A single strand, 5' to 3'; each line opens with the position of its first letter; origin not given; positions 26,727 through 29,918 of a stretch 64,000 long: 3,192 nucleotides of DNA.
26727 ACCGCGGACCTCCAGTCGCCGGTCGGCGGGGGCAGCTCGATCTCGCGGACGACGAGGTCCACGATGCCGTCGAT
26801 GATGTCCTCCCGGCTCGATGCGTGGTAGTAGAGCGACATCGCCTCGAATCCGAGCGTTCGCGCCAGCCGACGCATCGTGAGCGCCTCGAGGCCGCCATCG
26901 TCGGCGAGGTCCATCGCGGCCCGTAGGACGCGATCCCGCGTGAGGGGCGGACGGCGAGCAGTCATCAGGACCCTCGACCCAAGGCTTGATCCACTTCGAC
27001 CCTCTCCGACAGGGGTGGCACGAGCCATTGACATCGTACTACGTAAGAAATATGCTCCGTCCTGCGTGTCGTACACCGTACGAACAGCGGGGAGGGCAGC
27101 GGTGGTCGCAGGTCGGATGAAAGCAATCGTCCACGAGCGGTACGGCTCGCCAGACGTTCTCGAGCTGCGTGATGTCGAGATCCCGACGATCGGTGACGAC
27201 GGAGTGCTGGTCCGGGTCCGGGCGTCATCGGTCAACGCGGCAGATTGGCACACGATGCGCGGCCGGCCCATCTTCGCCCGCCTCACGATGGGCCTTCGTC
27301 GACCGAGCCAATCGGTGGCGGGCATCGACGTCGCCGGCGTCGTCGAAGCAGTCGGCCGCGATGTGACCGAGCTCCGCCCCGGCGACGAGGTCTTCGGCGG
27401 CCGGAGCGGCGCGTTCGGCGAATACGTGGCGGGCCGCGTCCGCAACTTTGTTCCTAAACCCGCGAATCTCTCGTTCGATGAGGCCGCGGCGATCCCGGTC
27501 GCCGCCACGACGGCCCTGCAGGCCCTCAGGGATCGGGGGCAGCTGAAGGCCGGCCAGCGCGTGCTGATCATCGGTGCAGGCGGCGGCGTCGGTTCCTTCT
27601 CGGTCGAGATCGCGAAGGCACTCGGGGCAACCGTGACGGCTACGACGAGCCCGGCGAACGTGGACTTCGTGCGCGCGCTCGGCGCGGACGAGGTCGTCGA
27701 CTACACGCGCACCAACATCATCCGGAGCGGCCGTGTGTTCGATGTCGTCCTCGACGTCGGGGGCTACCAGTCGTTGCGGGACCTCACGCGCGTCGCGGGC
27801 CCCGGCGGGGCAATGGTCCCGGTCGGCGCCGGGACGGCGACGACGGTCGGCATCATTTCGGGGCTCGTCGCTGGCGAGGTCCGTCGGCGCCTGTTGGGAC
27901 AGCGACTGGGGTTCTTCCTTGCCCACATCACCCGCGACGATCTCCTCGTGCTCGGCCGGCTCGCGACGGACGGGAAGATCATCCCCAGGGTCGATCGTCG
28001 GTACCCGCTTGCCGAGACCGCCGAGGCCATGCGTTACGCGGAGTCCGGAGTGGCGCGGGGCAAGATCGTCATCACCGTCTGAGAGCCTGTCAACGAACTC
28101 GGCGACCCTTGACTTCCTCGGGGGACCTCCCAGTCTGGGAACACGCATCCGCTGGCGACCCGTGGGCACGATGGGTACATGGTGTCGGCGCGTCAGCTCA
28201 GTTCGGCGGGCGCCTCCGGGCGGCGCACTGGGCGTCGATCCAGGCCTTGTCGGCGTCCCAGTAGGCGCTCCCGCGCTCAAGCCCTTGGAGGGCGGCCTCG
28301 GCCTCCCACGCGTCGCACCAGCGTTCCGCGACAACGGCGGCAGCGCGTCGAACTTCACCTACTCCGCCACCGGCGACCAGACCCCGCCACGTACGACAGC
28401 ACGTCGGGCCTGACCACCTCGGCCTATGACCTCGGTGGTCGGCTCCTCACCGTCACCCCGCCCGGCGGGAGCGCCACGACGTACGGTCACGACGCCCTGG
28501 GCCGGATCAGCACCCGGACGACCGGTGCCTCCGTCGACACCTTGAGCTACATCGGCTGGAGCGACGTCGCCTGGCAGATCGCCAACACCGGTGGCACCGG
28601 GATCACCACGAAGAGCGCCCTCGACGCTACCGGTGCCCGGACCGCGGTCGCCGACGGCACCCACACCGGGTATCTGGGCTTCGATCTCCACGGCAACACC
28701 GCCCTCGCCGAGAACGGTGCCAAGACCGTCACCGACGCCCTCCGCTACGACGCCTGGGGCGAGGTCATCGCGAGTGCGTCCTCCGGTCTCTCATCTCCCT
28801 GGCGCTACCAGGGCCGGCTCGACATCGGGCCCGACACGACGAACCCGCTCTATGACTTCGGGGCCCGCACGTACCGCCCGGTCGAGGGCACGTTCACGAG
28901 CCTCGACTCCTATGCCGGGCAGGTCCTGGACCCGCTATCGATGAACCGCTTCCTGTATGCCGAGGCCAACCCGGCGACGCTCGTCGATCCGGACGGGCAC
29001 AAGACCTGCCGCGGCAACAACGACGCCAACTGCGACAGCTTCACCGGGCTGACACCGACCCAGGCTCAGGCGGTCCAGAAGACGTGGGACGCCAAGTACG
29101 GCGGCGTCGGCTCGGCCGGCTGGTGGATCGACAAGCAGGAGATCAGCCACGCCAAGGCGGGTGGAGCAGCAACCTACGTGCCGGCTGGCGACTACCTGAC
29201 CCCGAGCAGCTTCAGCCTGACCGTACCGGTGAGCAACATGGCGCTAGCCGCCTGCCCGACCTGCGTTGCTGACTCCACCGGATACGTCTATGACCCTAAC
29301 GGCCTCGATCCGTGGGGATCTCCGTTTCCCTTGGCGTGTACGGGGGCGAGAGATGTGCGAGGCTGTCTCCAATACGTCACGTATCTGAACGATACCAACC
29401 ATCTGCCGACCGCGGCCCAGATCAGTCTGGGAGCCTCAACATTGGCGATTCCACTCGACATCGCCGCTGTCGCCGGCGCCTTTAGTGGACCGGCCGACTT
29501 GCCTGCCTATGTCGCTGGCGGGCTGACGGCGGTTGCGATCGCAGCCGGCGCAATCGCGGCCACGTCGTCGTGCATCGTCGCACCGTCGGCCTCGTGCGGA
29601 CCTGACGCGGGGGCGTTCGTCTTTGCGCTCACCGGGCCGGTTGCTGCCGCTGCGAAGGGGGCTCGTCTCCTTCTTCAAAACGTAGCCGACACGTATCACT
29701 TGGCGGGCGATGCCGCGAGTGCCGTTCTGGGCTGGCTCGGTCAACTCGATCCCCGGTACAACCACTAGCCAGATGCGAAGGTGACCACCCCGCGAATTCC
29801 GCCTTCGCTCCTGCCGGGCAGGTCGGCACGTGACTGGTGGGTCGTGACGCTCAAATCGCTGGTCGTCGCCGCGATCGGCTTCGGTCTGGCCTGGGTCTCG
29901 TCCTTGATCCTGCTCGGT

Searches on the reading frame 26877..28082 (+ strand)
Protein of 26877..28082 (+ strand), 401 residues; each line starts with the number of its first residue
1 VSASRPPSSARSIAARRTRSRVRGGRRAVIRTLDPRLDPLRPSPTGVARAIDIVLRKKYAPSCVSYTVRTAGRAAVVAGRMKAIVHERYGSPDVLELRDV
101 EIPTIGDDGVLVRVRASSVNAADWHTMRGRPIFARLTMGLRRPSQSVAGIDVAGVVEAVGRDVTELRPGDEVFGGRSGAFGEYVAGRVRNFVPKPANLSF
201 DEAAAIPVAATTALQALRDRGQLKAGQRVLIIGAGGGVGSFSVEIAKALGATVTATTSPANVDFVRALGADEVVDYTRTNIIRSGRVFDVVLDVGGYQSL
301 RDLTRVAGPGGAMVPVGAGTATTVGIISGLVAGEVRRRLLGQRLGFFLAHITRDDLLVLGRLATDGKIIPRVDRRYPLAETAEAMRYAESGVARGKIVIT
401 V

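Call 41: search_protein_families(library=pfam, proteins=[window:26877-28082:+], max_evalue=0.00001)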
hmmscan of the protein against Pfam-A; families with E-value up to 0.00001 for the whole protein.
window:26877-28082:+ (401 aa): 3 families
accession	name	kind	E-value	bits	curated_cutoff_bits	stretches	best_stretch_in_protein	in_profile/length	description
PF13602.12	ADH_zinc_N_2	-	7.1e-24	85.7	27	1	268-399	1-134/134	Zinc-binding dehydrogenase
PF08240.17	ADH_N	-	5.7e-14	52.7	23.5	1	106-195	1-103/104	Alcohol dehydrogenase GroES-like domain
PF00107.32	ADH_zinc_N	-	9.2e-14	51.9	31.8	1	237-324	1-96/129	Zinc-binding dehydrogenase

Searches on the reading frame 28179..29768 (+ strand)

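Call 41: search_protein_families(library=pfam, proteins=[window:28179-29768:+], max_evalue=0.00001)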
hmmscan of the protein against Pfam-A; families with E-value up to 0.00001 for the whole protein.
window:28179-29768:+ (529 aa): 1 family
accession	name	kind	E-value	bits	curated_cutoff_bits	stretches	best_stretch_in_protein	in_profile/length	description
PF05593.20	RHS_repeat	-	5.8e-07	30.2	22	1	83-116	1-34/38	RHS Repeat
